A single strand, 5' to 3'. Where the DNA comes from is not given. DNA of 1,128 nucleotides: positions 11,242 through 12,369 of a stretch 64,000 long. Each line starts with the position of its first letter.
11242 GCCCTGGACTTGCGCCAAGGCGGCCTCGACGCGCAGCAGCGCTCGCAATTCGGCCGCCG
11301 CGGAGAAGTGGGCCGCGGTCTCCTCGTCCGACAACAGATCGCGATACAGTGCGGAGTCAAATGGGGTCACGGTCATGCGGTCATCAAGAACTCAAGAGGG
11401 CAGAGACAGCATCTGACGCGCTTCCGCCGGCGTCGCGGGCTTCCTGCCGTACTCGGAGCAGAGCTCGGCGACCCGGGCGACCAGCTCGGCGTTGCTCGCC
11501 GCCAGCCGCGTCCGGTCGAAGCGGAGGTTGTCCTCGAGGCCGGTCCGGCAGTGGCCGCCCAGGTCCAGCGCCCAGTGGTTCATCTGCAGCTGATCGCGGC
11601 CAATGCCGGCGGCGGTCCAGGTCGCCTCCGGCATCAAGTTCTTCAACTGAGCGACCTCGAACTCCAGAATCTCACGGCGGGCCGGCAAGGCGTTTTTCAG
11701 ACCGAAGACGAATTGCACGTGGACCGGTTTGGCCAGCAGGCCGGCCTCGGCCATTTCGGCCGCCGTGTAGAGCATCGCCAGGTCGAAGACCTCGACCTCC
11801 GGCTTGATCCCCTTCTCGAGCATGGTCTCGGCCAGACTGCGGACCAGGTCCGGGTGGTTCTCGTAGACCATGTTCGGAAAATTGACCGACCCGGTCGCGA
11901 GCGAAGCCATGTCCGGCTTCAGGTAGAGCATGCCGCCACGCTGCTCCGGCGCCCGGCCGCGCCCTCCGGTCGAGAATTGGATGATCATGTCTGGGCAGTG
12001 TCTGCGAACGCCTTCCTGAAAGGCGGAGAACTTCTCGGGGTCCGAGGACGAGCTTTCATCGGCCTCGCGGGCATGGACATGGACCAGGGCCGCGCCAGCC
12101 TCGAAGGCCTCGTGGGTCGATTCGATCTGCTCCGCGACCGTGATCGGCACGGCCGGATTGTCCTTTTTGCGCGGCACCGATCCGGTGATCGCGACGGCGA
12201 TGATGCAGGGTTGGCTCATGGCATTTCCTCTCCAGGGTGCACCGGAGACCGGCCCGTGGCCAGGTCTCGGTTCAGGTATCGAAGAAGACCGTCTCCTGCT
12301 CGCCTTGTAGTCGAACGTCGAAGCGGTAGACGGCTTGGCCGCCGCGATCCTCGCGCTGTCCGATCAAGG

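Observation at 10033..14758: BKACE (DUF849) gene embedded in pcaDCHG-B, with no pcaIJ or pcaF in the window: a possible alternative exit from the beta-ketoadipate pathway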

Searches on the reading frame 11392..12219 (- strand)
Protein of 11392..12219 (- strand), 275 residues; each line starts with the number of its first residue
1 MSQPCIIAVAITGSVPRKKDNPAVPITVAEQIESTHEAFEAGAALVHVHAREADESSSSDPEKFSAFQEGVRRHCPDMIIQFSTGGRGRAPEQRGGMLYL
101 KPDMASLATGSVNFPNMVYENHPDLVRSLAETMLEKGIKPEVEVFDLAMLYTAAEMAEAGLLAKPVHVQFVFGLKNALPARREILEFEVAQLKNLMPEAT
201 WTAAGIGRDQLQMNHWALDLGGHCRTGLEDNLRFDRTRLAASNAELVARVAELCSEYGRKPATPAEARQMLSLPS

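Call 3: search_protein_families(library=pfam, proteins=[window:11392-12219:-])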
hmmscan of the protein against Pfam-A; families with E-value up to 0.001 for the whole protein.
window:11392-12219:- (275 aa): 1 family
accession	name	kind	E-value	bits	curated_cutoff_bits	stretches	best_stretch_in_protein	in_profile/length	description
PF05853.18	BKACE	-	4.4e-97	325.1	24.8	1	4-273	1-274/274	beta-keto acid cleavage enzyme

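Call 4: search_protein_families(library=ncbifam, proteins=[window:11392-12219:-])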
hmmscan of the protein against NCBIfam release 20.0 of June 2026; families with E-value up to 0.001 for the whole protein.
window:11392-12219:- (275 aa): 4 families
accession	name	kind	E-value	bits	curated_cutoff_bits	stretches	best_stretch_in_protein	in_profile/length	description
NF053568.1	3OXCoAcCUPNH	equivalog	3.2e-144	479.2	350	1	2-274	1-273/274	3-oxoadipate:acetyl-CoA acetyltransferase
NF052387.1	Lys_ferment_KCE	equivalog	1.6e-81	273.7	382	1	6-273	3-267/267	3-keto-5-aminohexanoate cleavage enzyme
NF053538.1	DixhxACActTsKce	equivalog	8.4e-54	182.7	430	2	117-273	145-302/310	3,5-dioxohexanoate:acetyl-CoA acetone transferase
NF052389.1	Lys_KAL_CLE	exception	6.4e-53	180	725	1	5-273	171-436/440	bifunctional 3-aminobutyryl-CoA ammonia lyase/3-keto-5-aminohexanoate cleavage enzyme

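Call 14: find_encoding_contigs(protein=window:11392-12219:-, flank=10000, max_places=6)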
Protein window:11392-12219:- (275 aa): no gene with exactly this product is on record in the collection.

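Call 15: find_related_loci(query=window:11392-12219:-, collection=genome_contigs, flank=10000)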
Query window:11392-12219:- (275 aa) in genome_contigs; peptide patterns used: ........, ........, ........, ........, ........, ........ (x = any residue, [..] = any of these).
599 stretches matched a pattern (row limit reached: there are more); 510 encode a relative of the query (tblastn E <= 1e-3); the best 80 are kept; 80 distinct loci.
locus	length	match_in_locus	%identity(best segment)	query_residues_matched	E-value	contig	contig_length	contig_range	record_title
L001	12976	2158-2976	79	1-273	2e-152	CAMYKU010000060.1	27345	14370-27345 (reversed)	MAG: uncultured Alphaproteobacteria bacterium isolate FCS_M_Alpha_35 genome assembly, contig: scaffold_1840, whole genom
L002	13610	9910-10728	76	1-273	3e-145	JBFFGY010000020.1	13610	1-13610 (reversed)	MAG: Alphaproteobacteria bacterium isolate Mix_mud15.2022.01.68 k141_1923011_length_13610_cov_7.0000, whole genome shotg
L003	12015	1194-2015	79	1-274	8e-146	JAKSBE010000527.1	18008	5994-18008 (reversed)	MAG: Kiloniellales bacterium isolate MAG.149 k141_914420, whole genome shotgun sequence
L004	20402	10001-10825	72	1-275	3e-142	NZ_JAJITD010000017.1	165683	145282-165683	Paraburkholderia sejongensis strain MMS20-SJTR3 contig17, whole genome shotgun sequence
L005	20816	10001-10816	73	2-273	6e-141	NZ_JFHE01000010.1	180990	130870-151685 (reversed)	Caballeronia grimmiae strain R27 contig10, whole genome shotgun sequence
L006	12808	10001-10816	73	2-273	3e-141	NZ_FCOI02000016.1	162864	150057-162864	Caballeronia temeraria isolate LMG 29319 contig000016, whole genome shotgun sequence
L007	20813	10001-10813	72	3-273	3e-140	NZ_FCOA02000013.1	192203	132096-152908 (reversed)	Caballeronia hypogeia isolate LMG 29322 contig000013, whole genome shotgun sequence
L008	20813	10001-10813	73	3-273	1e-140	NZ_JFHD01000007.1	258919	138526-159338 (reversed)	Caballeronia zhejiangensis strain OP-1 contig7, whole genome shotgun sequence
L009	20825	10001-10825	71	1-275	5e-140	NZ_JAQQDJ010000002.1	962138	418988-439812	Paraburkholderia phytofirmans strain RL17-379-BIF-B 2, whole genome shotgun sequence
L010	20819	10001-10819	74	1-273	1e-139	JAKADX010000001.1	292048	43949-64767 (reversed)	MAG: Proteobacteria bacterium isolate WY1.bin101 NODE_26_length_292048_cov_2.527602, whole genome shotgun sequence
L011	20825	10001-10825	71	1-275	2e-139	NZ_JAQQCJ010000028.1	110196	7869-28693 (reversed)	Paraburkholderia strydomiana strain RL17-347-BIE-B 28, whole genome shotgun sequence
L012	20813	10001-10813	72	3-273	6e-139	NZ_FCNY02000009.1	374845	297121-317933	Caballeronia cordobensis isolate LMG 27620 contig000009, whole genome shotgun sequence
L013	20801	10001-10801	73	3-269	1e-138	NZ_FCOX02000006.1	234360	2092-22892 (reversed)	Caballeronia calidae isolate LMG 29321 contig000006, whole genome shotgun sequence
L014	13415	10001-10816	72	2-273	1e-138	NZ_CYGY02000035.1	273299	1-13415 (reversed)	Paraburkholderia piptadeniae strain STM7183, whole genome shotgun sequence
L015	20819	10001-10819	71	1-273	2e-138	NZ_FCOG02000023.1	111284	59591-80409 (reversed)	Caballeronia arationis isolate LMG 29324 contig000023, whole genome shotgun sequence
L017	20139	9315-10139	73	1-275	8e-139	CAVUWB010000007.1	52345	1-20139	MAG: uncultured proteobacterium isolate MFD04540.bin.2.92 genome assembly, contig: contig_39729, whole genome shotgun se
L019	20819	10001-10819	71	1-273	2e-138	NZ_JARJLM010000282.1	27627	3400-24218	Cupriavidus basilensis strain GW210010_S58 Contig_282_27.1629, whole genome shotgun sequence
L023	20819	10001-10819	71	1-273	2e-137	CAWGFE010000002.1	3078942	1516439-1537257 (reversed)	MAG: uncultured Alphaproteobacteria bacterium isolate MFD05684.bin.1.14 genome assembly, contig: contig_26147, whole gen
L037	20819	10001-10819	67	1-273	6e-130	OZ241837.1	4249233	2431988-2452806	MAG: Arenicellales bacterium isolate e136e302-b5bb-49f9-86ed-29cc4dfdc771 genome assembly, chromosome: 1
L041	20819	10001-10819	67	1-273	4e-129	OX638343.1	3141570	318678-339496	MAG: Arenicellales bacterium isolate d1c8b661-5284-4c74-b01a-eedef1cd8940 genome assembly, chromosome: 1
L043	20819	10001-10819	67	1-273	8e-129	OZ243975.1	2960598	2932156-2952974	MAG: Arenicellales bacterium isolate dab0f2a9-6c84-4861-9e31-239953c98c99 genome assembly, chromosome: 1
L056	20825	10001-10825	65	1-275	2e-127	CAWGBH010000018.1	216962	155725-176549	MAG: uncultured Alphaproteobacteria bacterium isolate MFD06714.bin.1.101 genome assembly, contig: contig_86285, whole ge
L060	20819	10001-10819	64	1-273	4e-127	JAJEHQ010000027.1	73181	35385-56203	MAG: Gammaproteobacteria bacterium isolate p16x60bins.63 k141_17777, whole genome shotgun sequence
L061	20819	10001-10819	66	1-273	4e-127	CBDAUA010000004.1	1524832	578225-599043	MAG: Arenicellales bacterium isolate a2fa9d04-6797-491b-ae79-428a86f5154d genome assembly, contig: contig_4, whole genom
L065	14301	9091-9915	67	1-275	8e-127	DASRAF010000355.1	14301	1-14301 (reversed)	MAG TPA_asm: Pseudolabrys sp. isolate SMAG_U11111 k141_2919456, whole genome shotgun sequence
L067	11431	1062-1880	67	1-273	1e-126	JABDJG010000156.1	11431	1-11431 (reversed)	MAG: Hyphomicrobiales bacterium isolate SS_bin_17 k127_296193, whole genome shotgun sequence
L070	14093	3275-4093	65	1-273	1e-126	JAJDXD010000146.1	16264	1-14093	MAG: Gammaproteobacteria bacterium isolate jk18x25bins.87 k141_761680, whole genome shotgun sequence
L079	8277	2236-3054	67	1-273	3e-126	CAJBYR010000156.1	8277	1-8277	MAG: uncultured beta proteobacterium isolate Loc080925-6m_bin-0485 genome assembly, contig: bin-0485:156/347, whole geno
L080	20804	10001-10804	66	1-268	6e-126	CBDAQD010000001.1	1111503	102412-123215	MAG: Hyphomicrobiales bacterium isolate 9748b210-d60d-4ec4-9e47-c99c5e148e46 genome assembly, contig: contig_1, whole ge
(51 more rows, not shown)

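Call 17: search_dna_similar(query=window:11392-12219:-, collection=plasmids, mode=protein, max_rows=30)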
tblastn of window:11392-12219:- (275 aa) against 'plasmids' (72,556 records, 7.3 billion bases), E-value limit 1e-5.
Records with a match: 680; places in all: 830; records where one place covers at least 80% of the query: 669.
Best place of each record, by identity: 60-80% 19; <60% 661.
By first word of the organism name: Rhizobium 177; Sinorhizobium 93; Paracoccus 34; Sulfitobacter 24; Azospirillum 21; Caballeronia 15; Cupriavidus 14; Agrobacterium 14; Sphingobium 14; Leisingera 13; and 91 more.
By predicted mobility (MOB-suite, as given by PLSDB): non-mobilizable 413; conjugative 150; mobilizable 117.
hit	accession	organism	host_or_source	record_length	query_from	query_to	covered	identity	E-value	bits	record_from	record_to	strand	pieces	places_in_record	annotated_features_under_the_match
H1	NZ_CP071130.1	Caballeronia sp. M1242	Homo sapiens,ETA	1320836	2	273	99%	71.3%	6e-134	424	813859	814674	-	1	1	none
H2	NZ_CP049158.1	Caballeronia sp. SBC1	whole organism,soil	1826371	1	275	100%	70.5%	3e-134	425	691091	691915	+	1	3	none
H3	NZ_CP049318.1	Caballeronia sp. SBC2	whole organism,soil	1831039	1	275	100%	70.5%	3e-134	425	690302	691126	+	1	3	none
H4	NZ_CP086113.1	Skermanella rosea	single cell,hydrocarbon-contaminated ...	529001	1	273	99%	66.3%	2e-122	391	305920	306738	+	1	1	3-keto-5-aminohexanoate cleavage protein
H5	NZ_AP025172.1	Cupriavidus sp. P-10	-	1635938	1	273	99%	64.5%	2e-113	365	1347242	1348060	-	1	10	none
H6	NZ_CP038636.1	Cupriavidus oxalaticus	whole organism,sewage sludge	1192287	1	273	99%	63.7%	5e-112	361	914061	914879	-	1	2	none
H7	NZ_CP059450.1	Azospirillum brasilense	Prokaryotes,soil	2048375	3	275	99%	62.0%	3e-110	356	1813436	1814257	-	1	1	none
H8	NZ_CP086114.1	Skermanella rosea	single cell,hydrocarbon-contaminated ...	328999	1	273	99%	60.9%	1e-106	345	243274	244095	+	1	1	3-keto-5-aminohexanoate cleavage protein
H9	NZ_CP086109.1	Skermanella mucosa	single cell,crude oil contaminated ...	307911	1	273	99%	60.9%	5e-106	344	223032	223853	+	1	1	3-keto-5-aminohexanoate cleavage protein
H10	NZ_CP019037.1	Massilia putida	Soil,wolfram mine tailing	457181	3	273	99%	61.4%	9e-104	337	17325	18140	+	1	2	3-keto-5-aminohexanoate cleavage protein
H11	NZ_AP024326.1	Caballeronia sp. NK8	-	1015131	18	274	93%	64.6%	7e-111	358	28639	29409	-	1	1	record has no annotation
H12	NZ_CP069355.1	Microvirga sp. VF16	Vachellia farnesiana,Cell culture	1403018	3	275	99%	60.2%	2e-101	331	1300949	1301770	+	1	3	none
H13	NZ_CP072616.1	Sulfitobacter sp. CB2047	-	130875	1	273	99%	59.9%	8e-105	340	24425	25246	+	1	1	3-keto-5-aminohexanoate cleavage protein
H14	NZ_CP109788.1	Leisingera thetidis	-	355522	1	273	99%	59.5%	2e-103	337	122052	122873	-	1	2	3-keto-5-aminohexanoate cleavage protein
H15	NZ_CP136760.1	Palleronia sp. LCG004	cell culture,Intertidal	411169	1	273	99%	59.5%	2e-102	334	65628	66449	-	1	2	3-keto-5-aminohexanoate cleavage protein | pcaG: protocatechuate 3,4-dioxygenase subunit alpha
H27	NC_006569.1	Ruegeria pomeroyi DSS-3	-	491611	2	275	100%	57.7%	1e-99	326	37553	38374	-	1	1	3-keto-5-aminohexanoate cleavage protein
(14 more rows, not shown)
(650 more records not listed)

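Call 20: get_annotated_region(hit=H27, flank=8000)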
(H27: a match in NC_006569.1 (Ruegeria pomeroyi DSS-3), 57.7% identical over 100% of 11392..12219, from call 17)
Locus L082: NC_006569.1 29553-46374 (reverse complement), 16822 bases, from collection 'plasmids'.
description: Ruegeria pomeroyi DSS-3 megaplasmid, complete sequence
organism: Ruegeria pomeroyi DSS-3 (NCBI taxid 246200)
taxonomy: Bacteria; Pseudomonadota; Alphaproteobacteria; Rhodobacterales; Roseobacteraceae; Ruegeria; Ruegeria pomeroyi; Ruegeria pomeroyi DSS-3
host: -; source: -; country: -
typing (MOB-suite, as given by PLSDB): non-mobilizable; replicon rep_cluster_95
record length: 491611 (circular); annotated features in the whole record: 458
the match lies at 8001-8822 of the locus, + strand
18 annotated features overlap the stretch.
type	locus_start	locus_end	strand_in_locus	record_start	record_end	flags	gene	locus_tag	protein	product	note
CDS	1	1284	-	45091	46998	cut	nosZ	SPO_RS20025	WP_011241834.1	TAT-dependent nitrous-oxide reductase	GO:0019333 - denitrification pathway [Evidence IEA]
CDS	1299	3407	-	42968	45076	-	-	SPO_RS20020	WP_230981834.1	NosR/NirI family protein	-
CDS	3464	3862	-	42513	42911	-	-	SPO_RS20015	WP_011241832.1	DUF2946 family protein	-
CDS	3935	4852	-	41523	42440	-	pcaQ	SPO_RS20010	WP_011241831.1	pca operon transcription factor PcaQ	GO:0019619 - 3,4-dihydroxybenzoate catabolic process [Evidence IEA]; GO:0045893 - positive regulation of DNA-templated ...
CDS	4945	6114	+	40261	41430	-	pobA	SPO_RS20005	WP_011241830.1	4-hydroxybenzoate 3-monooxygenase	GO:0018874 - benzoate metabolic process [Evidence IEA]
CDS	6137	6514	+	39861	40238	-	pcaC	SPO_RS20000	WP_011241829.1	4-carboxymuconolactone decarboxylase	-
CDS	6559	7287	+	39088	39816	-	pcaH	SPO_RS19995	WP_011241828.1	protocatechuate 3,4-dioxygenase subunit beta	GO:0046278 - 3,4-dihydroxybenzoate metabolic process [Evidence IEA]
CDS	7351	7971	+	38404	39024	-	pcaG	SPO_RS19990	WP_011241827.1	protocatechuate 3,4-dioxygenase subunit alpha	GO:0046278 - 3,4-dihydroxybenzoate metabolic process [Evidence IEA]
CDS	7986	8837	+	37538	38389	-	-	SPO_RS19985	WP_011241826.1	3-keto-5-aminohexanoate cleavage protein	-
CDS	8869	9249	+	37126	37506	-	-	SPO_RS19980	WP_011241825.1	CrcB family protein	-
CDS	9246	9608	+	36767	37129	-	-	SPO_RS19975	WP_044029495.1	CrcB family protein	-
CDS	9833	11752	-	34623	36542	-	-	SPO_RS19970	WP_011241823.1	di-heme-cytochrome C peroxidase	-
CDS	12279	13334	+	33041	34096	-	-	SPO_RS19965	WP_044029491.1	helix-turn-helix transcriptional regulator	GO:0006355 - regulation of DNA-templated transcription [Evidence IEA]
CDS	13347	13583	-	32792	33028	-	nqrM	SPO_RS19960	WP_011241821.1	(Na+)-NQR maturation NqrM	-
CDS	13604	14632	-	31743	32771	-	-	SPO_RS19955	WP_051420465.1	FAD:protein FMN transferase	GO:0017013 - protein flavinylation [Evidence IEA]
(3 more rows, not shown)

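Call 25: get_annotated_region(hit=H2, flank=7000)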
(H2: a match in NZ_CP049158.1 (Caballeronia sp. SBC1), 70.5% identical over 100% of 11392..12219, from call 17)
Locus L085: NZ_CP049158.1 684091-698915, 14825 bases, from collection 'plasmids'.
description: Caballeronia sp. SBC1 plasmid pSBC1_2, complete sequence
organism: Caballeronia sp. SBC1 (NCBI taxid 2705548)
taxonomy: Bacteria; Pseudomonadota; Betaproteobacteria; Burkholderiales; Burkholderiaceae; Caballeronia; Caballeronia sp. SBC1
host: -; source: whole organism,soil; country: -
typing (MOB-suite, as given by PLSDB): mobilizable; relaxase MOBP
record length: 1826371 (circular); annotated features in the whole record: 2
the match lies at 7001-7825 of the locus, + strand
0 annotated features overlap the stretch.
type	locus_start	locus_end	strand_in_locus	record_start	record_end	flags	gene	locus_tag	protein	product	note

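Call 26: get_annotated_region(hit=H4, flank=7000)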
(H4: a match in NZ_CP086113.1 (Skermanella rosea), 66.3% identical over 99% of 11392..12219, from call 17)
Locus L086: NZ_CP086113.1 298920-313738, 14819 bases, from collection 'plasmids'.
description: Skermanella rosea strain KEMB 2255-458 plasmid pSR-2, complete sequence
organism: Skermanella rosea (NCBI taxid 1817965)
taxonomy: Bacteria; Pseudomonadota; Alphaproteobacteria; Rhodospirillales; Azospirillaceae; Skermanella; Skermanella rosea
host: -; source: single cell,hydrocarbon-contaminated desert sand; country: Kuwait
typing (MOB-suite, as given by PLSDB): non-mobilizable
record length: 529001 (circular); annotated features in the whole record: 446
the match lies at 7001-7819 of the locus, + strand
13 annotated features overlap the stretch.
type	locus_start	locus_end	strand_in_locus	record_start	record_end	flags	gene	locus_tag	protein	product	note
CDS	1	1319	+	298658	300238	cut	-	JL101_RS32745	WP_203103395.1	sugar ABC transporter ATP-binding protein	-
CDS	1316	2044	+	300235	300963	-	-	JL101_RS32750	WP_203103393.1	ThuA domain-containing protein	-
CDS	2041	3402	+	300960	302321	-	-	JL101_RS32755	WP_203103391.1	amidohydrolase family protein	-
CDS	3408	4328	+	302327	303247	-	-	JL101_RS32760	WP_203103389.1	NAD(P)-dependent oxidoreductase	-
CDS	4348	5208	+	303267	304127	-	-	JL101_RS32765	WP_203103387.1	intradiol ring-cleavage dioxygenase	-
CDS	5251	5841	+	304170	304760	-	-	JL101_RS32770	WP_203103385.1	malonic semialdehyde reductase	-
CDS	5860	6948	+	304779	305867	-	-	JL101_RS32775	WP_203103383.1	maleylacetate reductase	-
CDS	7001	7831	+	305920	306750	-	-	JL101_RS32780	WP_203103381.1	3-keto-5-aminohexanoate cleavage protein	-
CDS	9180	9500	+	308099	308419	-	-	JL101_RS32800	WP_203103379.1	hypothetical protein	-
CDS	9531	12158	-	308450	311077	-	-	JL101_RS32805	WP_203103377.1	MHYT domain-containing protein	-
CDS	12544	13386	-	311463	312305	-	-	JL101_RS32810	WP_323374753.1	PQQ-dependent sugar dehydrogenase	-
CDS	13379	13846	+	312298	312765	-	-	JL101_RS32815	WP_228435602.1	histidine phosphatase family protein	-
CDS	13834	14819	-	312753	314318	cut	-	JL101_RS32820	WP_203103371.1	hypothetical protein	-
